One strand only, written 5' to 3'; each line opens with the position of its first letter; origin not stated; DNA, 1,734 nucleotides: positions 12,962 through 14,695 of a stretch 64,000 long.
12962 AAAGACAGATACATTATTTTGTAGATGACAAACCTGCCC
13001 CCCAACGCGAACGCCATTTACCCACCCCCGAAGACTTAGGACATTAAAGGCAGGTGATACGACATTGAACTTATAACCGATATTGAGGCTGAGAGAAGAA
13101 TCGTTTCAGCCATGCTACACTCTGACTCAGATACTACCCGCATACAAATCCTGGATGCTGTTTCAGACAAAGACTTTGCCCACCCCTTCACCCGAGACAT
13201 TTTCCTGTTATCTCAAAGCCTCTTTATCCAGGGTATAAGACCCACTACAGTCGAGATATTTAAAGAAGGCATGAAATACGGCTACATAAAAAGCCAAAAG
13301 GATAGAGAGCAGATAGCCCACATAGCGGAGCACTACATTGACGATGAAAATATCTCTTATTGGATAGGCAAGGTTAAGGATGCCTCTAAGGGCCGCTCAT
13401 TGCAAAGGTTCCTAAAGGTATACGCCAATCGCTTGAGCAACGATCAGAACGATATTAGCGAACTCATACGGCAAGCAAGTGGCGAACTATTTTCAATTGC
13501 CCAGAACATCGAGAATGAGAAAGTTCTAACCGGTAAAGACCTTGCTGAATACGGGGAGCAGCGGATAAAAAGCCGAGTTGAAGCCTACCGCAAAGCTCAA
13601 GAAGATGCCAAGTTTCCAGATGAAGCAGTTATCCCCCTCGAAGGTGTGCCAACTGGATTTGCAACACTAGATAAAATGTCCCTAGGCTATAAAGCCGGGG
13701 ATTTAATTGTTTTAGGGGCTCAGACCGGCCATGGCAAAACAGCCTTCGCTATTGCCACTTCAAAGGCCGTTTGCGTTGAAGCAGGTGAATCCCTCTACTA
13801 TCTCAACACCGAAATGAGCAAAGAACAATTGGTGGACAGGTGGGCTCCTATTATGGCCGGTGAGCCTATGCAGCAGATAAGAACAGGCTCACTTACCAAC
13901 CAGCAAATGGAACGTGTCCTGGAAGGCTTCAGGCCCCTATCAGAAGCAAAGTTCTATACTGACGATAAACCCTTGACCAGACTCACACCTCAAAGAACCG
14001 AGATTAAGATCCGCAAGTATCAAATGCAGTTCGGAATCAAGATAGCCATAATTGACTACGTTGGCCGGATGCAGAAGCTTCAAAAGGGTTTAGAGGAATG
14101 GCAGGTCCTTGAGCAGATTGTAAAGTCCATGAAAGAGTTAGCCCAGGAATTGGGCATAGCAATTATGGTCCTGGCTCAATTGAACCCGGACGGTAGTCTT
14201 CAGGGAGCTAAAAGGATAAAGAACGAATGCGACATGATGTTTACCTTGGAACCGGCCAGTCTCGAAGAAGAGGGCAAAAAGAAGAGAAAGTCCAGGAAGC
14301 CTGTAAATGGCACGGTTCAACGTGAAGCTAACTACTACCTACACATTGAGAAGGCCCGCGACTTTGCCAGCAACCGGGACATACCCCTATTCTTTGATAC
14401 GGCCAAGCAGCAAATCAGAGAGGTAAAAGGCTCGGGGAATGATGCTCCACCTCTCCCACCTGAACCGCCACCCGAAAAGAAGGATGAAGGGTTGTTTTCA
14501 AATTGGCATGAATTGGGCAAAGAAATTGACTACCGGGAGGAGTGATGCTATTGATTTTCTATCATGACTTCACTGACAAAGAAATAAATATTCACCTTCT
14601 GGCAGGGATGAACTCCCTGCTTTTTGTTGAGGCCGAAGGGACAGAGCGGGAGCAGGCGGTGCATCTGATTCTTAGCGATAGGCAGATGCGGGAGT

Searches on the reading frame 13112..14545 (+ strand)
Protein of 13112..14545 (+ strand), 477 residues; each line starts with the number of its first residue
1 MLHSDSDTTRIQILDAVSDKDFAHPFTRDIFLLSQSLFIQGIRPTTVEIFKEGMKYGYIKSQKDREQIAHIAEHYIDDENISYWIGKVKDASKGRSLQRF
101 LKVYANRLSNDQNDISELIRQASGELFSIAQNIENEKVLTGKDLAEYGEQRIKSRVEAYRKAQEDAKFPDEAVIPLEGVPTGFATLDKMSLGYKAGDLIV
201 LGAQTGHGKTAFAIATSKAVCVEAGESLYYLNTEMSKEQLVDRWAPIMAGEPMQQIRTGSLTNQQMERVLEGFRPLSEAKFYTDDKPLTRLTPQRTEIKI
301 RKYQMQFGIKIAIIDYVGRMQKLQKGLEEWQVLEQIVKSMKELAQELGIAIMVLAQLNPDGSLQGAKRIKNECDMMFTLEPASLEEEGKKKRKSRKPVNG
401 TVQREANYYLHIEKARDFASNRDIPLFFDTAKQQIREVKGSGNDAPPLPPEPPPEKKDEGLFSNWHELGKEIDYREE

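Call 30: search_protein_families(library=pfam, proteins=[window:13112-14545:+], max_evalue=0.001)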
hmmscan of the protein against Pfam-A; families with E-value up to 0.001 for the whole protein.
window:13112-14545:+ (477 aa): 4 families
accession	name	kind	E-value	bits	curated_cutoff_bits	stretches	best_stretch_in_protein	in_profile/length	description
PF03796.21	DnaB_C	-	8.1e-38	130.7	27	1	178-359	1-180/255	DnaB-like helicase C terminal domain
PF06745.19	ATPase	-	5e-05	23.2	26.6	1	179-386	1-194/231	KaiC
PF00772.26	DnaB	-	5.8e-05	23.5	23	1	11-90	24-103/103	DnaB-like helicase N terminal domain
PF13481.12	AAA_25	-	0.00025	21.2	27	1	194-358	31-191/195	AAA domain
